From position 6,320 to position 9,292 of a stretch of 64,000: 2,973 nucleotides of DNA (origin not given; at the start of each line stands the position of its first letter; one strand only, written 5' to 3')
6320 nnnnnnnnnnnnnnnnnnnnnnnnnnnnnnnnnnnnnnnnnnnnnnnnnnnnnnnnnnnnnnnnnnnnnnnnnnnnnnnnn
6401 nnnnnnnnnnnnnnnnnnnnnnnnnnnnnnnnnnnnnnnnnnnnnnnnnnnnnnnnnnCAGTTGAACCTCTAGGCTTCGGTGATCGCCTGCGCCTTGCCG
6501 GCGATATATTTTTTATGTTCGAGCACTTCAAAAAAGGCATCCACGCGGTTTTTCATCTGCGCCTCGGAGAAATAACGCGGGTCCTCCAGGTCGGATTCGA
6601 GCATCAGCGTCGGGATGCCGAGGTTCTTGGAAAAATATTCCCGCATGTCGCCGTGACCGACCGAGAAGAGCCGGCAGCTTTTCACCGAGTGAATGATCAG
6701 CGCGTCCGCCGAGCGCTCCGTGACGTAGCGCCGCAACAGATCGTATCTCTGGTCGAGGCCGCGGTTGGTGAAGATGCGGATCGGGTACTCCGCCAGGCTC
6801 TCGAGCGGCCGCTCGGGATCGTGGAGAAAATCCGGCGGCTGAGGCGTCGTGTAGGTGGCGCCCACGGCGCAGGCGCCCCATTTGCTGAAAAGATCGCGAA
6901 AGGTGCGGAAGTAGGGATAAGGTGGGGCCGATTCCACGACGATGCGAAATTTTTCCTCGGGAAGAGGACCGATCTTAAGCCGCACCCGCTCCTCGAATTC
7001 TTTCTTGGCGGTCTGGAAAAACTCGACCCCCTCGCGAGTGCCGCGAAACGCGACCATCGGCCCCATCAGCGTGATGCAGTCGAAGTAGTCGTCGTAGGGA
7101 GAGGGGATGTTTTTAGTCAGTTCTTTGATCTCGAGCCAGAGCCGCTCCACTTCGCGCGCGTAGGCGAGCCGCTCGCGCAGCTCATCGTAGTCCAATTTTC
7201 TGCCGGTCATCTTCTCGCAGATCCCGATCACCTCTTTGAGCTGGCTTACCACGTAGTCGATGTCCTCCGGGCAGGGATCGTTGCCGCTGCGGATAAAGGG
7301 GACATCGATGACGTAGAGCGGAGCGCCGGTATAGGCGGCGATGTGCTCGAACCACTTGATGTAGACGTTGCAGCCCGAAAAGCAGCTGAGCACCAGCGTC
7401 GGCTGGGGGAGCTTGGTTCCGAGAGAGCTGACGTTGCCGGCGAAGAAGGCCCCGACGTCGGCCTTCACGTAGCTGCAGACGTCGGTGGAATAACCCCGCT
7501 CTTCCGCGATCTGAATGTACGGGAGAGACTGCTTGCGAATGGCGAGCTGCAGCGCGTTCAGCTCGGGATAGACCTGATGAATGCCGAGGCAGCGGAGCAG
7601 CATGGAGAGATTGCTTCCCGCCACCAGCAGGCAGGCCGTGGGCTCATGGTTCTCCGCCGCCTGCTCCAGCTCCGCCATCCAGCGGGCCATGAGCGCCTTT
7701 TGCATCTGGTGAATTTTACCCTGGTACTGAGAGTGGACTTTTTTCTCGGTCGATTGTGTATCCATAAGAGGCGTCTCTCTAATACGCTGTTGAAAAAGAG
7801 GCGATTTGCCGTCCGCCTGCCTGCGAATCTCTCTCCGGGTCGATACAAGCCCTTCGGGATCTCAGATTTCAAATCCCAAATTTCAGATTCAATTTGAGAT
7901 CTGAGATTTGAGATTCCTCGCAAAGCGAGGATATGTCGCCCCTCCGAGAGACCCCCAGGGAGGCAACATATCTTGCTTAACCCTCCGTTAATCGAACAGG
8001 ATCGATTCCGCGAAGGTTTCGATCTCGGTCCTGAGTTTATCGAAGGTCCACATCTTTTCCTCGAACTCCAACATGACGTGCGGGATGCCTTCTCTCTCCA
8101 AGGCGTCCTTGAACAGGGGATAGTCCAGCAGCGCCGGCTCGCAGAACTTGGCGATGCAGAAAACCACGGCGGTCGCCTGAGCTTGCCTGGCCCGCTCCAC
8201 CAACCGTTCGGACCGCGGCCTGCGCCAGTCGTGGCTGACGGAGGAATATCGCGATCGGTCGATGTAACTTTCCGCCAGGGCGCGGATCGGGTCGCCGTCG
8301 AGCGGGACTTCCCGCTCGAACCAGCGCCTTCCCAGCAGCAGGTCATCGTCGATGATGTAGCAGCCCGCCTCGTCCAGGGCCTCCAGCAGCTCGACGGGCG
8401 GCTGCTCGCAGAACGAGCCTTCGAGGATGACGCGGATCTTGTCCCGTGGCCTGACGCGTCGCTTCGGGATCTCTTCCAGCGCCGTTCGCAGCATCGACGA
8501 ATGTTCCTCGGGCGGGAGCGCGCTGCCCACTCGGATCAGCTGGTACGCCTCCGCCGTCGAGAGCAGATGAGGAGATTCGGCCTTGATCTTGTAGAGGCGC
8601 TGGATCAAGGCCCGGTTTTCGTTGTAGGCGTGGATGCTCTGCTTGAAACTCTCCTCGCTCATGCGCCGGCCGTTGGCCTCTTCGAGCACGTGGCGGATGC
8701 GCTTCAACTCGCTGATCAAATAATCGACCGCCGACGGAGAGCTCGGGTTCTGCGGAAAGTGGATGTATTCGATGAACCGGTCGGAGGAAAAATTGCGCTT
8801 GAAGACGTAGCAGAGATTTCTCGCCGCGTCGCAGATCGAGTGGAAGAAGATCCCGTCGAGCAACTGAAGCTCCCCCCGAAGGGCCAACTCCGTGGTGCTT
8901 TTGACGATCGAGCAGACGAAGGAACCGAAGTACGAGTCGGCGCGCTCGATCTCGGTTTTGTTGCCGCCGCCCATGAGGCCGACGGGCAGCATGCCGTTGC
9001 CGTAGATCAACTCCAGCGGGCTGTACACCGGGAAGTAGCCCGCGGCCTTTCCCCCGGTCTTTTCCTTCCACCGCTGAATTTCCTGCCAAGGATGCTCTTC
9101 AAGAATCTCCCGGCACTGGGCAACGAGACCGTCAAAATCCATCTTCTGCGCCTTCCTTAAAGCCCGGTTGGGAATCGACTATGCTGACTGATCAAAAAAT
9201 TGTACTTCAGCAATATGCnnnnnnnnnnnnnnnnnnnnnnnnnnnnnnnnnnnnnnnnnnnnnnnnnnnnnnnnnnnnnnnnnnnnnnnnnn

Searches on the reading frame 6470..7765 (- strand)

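Call 71: search_protein_families(library=pfam, proteins=[window:6470-7765:-], max_evalue=0.00001)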
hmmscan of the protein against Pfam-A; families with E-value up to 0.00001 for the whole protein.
window:6470-7765:- (431 aa): 1 family
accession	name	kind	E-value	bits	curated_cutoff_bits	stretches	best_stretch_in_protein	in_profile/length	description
PF06050.19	HGD-D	-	2.1e-63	215.4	28.4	1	64-415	16-342/342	2-hydroxyglutaryl-CoA dehydratase, D-component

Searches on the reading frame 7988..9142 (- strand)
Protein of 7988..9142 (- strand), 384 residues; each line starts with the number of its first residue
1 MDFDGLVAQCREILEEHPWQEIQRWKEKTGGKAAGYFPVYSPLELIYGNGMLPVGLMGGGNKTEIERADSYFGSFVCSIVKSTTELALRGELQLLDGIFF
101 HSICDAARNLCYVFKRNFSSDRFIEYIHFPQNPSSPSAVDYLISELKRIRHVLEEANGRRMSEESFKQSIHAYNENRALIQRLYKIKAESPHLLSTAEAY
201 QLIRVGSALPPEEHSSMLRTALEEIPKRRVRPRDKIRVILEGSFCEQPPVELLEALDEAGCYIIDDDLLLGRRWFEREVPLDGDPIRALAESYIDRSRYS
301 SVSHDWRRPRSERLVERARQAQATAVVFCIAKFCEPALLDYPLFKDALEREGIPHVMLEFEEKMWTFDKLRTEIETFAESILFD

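Call 71: search_protein_families(library=pfam, proteins=[window:7988-9142:-], max_evalue=0.00001)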
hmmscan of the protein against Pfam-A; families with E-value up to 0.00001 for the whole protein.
window:7988-9142:- (384 aa): 1 family
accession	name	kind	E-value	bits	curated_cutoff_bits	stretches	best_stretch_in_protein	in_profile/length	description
PF06050.19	HGD-D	-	3.9e-75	254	28.4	1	39-381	2-342/342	2-hydroxyglutaryl-CoA dehydratase, D-component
